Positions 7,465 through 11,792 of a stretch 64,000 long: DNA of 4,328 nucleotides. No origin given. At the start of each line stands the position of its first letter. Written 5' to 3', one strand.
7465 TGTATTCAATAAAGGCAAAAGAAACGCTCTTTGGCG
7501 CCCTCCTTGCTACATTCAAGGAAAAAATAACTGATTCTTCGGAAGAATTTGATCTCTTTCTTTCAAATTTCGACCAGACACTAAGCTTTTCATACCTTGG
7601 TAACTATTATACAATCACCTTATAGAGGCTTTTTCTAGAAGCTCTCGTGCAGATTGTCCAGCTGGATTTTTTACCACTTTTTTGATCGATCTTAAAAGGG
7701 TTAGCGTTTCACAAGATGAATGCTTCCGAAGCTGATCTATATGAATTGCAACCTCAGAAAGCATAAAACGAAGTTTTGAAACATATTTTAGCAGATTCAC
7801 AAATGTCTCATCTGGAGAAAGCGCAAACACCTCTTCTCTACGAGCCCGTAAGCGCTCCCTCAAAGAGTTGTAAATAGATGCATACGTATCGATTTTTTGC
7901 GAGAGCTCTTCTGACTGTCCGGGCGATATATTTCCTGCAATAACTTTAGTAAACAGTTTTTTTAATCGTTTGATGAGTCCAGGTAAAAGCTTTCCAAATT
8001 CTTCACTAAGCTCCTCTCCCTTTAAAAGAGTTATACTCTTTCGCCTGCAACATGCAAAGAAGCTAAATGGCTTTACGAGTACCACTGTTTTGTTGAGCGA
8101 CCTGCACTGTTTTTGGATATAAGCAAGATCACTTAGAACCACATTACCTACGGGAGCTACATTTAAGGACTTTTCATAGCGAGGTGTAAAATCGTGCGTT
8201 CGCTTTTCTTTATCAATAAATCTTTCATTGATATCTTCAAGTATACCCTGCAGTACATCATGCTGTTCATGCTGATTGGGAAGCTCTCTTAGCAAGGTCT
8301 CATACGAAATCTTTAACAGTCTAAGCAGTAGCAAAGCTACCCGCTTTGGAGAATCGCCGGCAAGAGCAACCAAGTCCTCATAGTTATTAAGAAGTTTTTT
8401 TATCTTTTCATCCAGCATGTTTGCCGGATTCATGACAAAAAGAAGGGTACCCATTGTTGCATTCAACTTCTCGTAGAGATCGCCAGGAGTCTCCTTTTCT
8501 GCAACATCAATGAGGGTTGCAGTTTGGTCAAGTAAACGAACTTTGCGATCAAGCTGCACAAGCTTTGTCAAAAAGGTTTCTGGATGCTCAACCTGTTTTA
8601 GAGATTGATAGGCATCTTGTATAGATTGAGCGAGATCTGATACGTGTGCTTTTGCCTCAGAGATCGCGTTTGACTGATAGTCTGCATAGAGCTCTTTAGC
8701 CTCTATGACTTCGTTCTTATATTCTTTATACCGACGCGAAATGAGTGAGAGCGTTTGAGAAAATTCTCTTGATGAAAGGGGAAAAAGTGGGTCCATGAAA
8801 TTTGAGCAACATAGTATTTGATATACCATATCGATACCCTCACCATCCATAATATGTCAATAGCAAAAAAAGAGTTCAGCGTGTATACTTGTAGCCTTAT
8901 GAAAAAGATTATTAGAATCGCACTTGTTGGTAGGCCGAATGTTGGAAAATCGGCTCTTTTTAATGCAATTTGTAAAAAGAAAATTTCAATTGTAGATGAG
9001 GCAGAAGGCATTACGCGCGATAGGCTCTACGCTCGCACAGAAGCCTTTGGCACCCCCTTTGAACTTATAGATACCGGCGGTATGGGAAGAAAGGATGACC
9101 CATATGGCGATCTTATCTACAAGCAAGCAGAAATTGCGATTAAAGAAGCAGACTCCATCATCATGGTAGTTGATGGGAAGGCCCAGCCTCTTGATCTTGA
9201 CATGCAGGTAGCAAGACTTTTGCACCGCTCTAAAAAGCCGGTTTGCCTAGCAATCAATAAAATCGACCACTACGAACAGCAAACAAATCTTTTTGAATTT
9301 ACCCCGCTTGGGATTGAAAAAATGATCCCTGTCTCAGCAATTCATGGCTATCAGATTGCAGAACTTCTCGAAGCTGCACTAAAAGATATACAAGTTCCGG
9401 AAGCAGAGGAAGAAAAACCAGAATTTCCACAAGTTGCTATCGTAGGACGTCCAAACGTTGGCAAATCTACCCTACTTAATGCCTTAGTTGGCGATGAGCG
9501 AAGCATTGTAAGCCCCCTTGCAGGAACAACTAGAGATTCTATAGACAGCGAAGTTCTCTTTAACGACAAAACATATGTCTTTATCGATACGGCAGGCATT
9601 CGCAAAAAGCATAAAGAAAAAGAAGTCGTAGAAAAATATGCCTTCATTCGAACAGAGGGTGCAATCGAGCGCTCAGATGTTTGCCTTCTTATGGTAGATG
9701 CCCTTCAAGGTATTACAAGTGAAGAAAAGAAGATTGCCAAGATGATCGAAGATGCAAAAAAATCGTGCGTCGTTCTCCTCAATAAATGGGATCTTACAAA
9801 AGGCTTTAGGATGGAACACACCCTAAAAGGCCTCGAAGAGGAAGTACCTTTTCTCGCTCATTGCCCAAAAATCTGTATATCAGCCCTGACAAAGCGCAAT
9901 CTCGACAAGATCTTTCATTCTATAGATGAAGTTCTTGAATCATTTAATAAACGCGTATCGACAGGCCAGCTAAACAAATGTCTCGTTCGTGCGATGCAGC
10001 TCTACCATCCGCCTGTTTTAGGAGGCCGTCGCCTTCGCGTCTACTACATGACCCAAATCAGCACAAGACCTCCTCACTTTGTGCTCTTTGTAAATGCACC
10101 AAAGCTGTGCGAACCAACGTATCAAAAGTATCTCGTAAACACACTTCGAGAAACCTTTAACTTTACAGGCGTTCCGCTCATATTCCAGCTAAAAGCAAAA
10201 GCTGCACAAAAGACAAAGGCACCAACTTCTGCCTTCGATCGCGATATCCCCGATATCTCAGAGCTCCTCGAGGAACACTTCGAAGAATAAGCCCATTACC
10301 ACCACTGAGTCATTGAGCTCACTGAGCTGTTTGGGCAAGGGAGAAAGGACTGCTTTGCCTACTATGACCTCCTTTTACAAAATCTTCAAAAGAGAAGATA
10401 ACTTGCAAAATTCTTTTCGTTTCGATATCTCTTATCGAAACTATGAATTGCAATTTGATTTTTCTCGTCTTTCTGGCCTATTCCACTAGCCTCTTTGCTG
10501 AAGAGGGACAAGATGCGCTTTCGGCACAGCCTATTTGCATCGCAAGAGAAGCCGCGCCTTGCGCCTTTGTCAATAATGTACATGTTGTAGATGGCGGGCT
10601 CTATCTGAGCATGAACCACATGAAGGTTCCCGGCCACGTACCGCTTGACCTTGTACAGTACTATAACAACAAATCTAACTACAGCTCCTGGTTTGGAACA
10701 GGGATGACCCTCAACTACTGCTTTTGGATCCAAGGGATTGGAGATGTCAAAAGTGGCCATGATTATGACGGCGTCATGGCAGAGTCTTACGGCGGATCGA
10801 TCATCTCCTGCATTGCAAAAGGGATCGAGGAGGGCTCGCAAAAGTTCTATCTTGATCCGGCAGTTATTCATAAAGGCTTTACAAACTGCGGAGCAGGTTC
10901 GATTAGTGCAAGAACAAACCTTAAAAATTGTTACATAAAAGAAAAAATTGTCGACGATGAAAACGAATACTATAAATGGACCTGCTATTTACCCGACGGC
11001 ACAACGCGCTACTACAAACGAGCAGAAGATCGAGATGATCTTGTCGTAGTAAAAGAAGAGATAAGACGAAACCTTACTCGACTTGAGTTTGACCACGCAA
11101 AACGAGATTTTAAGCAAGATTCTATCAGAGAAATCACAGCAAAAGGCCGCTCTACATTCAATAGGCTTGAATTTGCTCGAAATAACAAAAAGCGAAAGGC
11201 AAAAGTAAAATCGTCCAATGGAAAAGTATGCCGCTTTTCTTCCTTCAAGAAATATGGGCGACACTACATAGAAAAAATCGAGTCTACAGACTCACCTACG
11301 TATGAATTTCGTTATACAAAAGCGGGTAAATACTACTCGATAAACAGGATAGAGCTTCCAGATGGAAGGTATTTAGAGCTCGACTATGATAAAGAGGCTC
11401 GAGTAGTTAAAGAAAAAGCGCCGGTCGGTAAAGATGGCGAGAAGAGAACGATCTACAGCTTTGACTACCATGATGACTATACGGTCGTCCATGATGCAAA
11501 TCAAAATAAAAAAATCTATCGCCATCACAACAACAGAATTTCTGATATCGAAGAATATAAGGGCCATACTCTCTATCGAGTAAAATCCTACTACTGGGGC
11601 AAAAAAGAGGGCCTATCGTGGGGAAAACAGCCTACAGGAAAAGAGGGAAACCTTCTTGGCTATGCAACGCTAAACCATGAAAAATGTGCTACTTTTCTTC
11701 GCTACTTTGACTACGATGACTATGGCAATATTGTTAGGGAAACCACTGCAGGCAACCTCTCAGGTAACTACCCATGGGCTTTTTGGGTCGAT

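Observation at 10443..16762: Sec-signal Rhs/YD polymorphic-toxin cassette in an obligate-intracellular-type (chlamydial) genome with no T6SS/Tc partner in view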

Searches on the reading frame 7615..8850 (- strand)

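Call 3: search_protein_families(library=pfam, proteins=[window:7615-8850:-], max_evalue=0.01)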
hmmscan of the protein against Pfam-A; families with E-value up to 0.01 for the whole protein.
window:7615-8850:- (411 aa): 1 family
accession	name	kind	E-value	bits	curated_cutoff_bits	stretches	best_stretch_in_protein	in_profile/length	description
PF09407.15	AbiEi_1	-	0.0091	16.7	22.2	0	332-405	71-140/142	AbiEi antitoxin C-terminal domain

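Call 4: search_protein_families(library=ncbifam, proteins=[window:7615-8850:-], max_evalue=0.01)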
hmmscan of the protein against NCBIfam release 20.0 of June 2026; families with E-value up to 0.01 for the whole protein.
window:7615-8850:- (411 aa): 0 families

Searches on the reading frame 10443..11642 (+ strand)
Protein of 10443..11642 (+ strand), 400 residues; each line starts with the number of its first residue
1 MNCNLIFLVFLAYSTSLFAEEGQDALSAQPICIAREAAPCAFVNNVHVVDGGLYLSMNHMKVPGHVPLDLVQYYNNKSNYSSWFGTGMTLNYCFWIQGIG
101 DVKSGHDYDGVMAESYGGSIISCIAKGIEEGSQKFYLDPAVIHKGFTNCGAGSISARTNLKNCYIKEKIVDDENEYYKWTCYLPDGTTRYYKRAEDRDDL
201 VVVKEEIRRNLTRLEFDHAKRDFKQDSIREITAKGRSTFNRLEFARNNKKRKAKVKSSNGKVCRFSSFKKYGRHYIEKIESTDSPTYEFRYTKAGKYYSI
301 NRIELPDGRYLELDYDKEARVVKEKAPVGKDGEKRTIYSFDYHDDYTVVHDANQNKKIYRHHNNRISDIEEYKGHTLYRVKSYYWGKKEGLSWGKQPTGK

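Call 6: search_protein_families(library=pfam, proteins=[window:10443-11642:+], max_evalue=10)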
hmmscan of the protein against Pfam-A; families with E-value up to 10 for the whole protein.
window:10443-11642:+ (400 aa): 1 family
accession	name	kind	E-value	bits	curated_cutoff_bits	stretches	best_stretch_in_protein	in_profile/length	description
PF20148.4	DUF6531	-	1.9e-06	28.6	24.1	1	44-97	2-55/74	Domain of unknown function (DUF6531)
